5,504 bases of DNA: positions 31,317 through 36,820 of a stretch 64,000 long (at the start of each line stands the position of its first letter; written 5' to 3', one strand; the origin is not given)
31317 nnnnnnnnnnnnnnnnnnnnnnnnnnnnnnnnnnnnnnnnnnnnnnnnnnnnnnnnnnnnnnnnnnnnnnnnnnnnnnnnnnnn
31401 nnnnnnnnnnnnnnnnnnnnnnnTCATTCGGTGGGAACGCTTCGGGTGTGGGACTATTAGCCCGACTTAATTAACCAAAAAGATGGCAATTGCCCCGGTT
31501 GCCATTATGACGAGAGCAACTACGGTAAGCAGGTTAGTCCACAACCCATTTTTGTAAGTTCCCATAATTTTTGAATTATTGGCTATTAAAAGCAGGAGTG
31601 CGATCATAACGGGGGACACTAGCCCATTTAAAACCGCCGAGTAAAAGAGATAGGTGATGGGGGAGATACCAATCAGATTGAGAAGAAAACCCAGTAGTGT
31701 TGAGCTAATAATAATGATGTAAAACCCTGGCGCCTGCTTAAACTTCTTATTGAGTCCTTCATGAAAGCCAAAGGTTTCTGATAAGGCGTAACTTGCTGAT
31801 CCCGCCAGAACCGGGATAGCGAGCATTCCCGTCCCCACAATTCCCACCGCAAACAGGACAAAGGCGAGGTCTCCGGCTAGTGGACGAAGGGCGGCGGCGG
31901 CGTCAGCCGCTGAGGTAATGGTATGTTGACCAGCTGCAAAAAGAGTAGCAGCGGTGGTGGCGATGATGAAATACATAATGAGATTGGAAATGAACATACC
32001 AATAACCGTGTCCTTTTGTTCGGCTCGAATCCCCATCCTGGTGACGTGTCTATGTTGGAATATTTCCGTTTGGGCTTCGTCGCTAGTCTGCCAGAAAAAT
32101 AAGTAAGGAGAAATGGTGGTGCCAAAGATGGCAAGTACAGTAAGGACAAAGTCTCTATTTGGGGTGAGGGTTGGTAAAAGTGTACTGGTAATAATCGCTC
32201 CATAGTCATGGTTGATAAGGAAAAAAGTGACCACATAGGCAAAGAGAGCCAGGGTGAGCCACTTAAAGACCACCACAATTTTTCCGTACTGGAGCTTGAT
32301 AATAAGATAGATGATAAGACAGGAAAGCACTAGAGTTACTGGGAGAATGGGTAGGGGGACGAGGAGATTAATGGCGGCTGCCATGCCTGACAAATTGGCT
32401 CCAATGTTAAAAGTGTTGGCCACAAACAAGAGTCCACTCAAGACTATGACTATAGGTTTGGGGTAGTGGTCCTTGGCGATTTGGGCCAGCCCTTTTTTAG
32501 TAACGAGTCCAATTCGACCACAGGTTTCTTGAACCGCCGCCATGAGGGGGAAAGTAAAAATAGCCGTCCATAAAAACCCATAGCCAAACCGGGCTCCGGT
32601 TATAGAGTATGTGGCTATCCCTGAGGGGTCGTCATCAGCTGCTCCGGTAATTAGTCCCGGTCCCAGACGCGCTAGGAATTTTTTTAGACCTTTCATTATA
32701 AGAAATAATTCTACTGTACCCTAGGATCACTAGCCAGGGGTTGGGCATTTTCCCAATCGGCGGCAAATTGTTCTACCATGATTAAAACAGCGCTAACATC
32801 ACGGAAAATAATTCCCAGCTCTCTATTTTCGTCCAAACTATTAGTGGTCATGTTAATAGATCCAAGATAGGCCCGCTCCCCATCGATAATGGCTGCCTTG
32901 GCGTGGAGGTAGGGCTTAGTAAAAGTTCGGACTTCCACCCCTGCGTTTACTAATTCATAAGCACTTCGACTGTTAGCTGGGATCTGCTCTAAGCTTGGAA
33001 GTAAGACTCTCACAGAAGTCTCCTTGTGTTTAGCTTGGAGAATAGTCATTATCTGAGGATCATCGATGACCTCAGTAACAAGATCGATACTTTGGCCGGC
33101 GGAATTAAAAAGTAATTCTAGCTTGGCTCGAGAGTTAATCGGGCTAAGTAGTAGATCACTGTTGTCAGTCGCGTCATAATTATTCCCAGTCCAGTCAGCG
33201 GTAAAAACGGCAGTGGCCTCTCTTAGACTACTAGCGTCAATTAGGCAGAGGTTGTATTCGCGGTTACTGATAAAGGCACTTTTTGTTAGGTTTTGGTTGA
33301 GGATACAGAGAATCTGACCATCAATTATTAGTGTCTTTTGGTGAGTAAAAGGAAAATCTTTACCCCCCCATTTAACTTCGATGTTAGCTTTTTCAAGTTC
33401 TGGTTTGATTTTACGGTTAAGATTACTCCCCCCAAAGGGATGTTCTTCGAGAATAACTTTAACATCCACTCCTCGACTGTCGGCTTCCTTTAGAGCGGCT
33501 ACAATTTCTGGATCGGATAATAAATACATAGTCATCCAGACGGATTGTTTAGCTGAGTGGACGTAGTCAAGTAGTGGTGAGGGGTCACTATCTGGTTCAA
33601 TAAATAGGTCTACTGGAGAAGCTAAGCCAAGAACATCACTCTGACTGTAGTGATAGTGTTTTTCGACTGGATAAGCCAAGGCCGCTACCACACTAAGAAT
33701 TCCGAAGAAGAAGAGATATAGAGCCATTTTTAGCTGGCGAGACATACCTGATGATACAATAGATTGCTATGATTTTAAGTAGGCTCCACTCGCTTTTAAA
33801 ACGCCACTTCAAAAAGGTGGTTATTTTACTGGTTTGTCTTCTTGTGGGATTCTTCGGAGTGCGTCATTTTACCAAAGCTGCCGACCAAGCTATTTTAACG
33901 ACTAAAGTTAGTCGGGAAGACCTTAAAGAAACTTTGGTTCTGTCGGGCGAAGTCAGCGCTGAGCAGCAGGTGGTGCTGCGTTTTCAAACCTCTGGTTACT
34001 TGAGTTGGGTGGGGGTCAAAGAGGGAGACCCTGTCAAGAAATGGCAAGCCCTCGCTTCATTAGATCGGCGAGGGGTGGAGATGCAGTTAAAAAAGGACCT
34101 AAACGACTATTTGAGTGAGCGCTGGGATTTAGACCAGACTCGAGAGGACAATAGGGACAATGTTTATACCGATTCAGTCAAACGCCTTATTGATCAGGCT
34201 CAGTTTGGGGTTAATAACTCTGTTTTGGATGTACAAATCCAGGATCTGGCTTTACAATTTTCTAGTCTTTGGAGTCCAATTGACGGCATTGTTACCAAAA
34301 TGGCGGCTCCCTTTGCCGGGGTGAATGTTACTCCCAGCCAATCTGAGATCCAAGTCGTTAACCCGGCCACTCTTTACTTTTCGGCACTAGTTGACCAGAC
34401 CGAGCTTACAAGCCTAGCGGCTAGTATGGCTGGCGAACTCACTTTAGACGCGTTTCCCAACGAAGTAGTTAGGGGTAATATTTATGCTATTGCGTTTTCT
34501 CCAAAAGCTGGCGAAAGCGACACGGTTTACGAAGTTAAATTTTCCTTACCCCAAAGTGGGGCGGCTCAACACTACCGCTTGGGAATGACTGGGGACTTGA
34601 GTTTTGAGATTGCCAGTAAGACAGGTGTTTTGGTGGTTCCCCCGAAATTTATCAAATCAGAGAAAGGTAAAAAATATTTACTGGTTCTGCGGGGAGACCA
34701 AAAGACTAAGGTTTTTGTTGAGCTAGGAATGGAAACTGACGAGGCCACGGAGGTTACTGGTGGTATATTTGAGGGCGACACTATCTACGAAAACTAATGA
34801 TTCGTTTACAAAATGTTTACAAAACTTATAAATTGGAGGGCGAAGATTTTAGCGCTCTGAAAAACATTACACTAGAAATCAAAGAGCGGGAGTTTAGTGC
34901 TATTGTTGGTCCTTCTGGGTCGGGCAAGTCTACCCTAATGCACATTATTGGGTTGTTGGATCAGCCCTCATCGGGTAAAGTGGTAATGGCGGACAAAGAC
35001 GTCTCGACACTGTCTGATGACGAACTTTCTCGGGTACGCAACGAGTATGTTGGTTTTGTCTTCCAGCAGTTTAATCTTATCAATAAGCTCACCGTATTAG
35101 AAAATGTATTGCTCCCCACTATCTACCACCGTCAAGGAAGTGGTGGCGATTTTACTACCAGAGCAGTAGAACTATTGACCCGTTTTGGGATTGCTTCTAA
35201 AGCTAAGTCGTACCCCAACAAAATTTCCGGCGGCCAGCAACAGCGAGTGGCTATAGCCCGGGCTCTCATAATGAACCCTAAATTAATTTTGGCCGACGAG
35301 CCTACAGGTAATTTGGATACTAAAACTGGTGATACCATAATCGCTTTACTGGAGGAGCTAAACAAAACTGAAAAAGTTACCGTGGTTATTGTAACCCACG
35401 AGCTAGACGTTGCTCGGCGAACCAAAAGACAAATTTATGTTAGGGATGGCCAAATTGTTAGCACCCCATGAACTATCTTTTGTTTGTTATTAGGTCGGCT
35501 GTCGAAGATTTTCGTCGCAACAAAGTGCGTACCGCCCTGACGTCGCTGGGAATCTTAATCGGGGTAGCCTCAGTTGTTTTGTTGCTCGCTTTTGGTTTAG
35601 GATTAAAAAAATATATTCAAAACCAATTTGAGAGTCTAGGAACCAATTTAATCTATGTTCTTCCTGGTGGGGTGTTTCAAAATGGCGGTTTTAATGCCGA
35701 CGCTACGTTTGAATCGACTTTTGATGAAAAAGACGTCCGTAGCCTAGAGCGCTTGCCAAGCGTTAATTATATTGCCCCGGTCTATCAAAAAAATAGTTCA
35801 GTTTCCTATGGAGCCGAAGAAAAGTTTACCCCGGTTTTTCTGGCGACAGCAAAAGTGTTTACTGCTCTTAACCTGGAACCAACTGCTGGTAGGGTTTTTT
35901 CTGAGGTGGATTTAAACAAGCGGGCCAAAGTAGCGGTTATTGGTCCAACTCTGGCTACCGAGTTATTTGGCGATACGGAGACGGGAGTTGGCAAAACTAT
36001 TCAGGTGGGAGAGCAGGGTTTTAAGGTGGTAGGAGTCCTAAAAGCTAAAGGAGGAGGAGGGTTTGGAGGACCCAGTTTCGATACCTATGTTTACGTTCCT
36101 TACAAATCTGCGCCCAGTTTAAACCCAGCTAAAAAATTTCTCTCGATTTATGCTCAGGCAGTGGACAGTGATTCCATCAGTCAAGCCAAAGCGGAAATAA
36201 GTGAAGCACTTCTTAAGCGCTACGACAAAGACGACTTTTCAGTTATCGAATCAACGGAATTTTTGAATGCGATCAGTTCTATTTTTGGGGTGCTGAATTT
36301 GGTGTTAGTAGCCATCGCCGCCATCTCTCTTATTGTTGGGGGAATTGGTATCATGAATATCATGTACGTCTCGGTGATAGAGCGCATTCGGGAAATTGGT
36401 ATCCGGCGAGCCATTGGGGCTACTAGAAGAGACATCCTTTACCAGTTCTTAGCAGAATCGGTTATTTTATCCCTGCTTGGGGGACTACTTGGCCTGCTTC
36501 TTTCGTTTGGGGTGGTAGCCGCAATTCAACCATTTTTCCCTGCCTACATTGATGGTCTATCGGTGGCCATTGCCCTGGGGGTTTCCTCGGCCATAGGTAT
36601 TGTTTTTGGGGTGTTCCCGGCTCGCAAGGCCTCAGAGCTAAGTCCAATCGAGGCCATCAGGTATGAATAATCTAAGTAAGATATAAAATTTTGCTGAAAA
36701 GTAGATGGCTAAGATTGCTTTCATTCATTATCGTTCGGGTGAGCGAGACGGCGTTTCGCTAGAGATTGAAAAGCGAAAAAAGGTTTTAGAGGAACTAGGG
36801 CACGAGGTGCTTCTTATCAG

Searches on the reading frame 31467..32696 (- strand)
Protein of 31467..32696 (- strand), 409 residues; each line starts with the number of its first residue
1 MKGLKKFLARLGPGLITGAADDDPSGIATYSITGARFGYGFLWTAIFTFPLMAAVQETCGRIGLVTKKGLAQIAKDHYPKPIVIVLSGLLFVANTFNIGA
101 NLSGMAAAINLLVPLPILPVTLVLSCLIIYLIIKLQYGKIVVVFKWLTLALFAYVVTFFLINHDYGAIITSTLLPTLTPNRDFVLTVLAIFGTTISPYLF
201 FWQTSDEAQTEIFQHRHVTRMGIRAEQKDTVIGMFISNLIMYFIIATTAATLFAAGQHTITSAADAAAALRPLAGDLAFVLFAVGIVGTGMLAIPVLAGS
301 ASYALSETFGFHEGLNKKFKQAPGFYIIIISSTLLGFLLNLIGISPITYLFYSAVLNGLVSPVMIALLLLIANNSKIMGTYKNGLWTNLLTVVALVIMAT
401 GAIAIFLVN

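Call 37: search_protein_families(library=pfam, proteins=[window:31467-32696:-], max_evalue=0.001)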
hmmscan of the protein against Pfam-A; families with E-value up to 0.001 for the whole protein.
window:31467-32696:- (409 aa): 1 family
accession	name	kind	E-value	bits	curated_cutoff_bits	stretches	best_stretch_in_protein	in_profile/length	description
PF01566.24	Nramp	-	1.4e-82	278.1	29.8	1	27-384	1-356/357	Natural resistance-associated macrophage protein-like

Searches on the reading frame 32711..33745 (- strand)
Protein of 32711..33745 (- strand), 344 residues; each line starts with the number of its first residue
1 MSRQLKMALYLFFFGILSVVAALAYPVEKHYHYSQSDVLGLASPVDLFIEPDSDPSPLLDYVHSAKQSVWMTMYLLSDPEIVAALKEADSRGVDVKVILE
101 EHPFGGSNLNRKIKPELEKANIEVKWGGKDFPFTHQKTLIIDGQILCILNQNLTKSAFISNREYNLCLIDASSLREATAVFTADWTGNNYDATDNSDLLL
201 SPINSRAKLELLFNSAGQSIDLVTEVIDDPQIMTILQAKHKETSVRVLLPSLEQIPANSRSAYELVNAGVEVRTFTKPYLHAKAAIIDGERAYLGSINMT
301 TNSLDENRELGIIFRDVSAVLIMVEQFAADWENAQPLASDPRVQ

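Call 37: search_protein_families(library=pfam, proteins=[window:32711-33745:-], max_evalue=0.001)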
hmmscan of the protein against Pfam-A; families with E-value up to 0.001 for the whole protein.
window:32711-33745:- (344 aa): 4 families
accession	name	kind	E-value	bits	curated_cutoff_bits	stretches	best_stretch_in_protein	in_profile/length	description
PF13091.12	PLDc_2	-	9.1e-47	158.6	27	2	59-185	2-132/132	PLD-like domain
PF00614.28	PLDc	-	1.6e-08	34.7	21.9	1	280-302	5-27/28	Phospholipase D Active site motif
PF24217.1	DUF7436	-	5.7e-06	26.8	34.2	1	231-337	50-153/153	Family of unknown function (DUF7436)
PF17941.7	PP_kinase_C_1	-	0.00011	22.2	25.7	0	67-142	37-112/167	Polyphosphate kinase C-terminal domain 1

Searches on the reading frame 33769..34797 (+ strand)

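Call 37: search_protein_families(library=pfam, proteins=[window:33769-34797:+], max_evalue=0.001)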
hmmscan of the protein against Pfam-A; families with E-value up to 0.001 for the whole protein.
window:33769-34797:+ (342 aa): 3 families
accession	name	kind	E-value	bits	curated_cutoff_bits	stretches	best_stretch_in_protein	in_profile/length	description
PF13437.12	HlyD_3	-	1.1e-09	39.4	22.2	1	169-263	4-96/106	HlyD family secretion protein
PF16576.10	HlyD_D23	-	3.1e-09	36.9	30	1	52-242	2-185/214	Barrel-sandwich domain of CusB or HlyD membrane-fusion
PF13533.13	Biotin_lipoyl_2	-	0.00045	20.4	29.8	0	70-99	3-32/32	Biotin-lipoyl like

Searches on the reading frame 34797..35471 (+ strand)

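Call 37: search_protein_families(library=pfam, proteins=[window:34797-35471:+], max_evalue=0.001)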
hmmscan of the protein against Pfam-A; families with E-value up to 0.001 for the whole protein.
window:34797-35471:+ (224 aa): 6 families
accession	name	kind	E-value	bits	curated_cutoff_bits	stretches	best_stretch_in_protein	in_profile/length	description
PF00005.33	ABC_tran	-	5e-33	115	25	1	21-170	1-136/137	ABC transporter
PF02463.25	SMC_N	-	5.1e-08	33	40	1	13-215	5-211/220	RecF/RecN/SMC N terminal domain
PF13304.12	AAA_21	-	3.2e-07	31.1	27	1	33-67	1-54/304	AAA domain, putative AbiEii toxin, Type IV TA system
PF13175.12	AAA_15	-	5.4e-05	23.4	32.1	1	18-73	11-69/374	AAA ATPase domain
PF13555.12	AAA_29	-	8.8e-05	22.6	27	1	25-48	16-39/61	P-loop containing region of AAA domain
PF03193.22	RsgA_GTPase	-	0.00014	22.2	30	0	8-50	84-125/174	RsgA GTPase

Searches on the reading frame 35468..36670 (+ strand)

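Call 37: search_protein_families(library=pfam, proteins=[window:35468-36670:+], max_evalue=0.001)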
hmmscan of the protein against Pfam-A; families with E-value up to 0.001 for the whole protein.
window:35468-36670:+ (400 aa): 2 families
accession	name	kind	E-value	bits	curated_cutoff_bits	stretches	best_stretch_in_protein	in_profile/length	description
PF12704.14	MacB_PCD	-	7.5e-44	150.9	27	1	22-246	1-206/207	MacB-like periplasmic core domain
PF02687.27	FtsX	-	1.3e-21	77.4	25.5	1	282-393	2-120/120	FtsX-like permease C-terminal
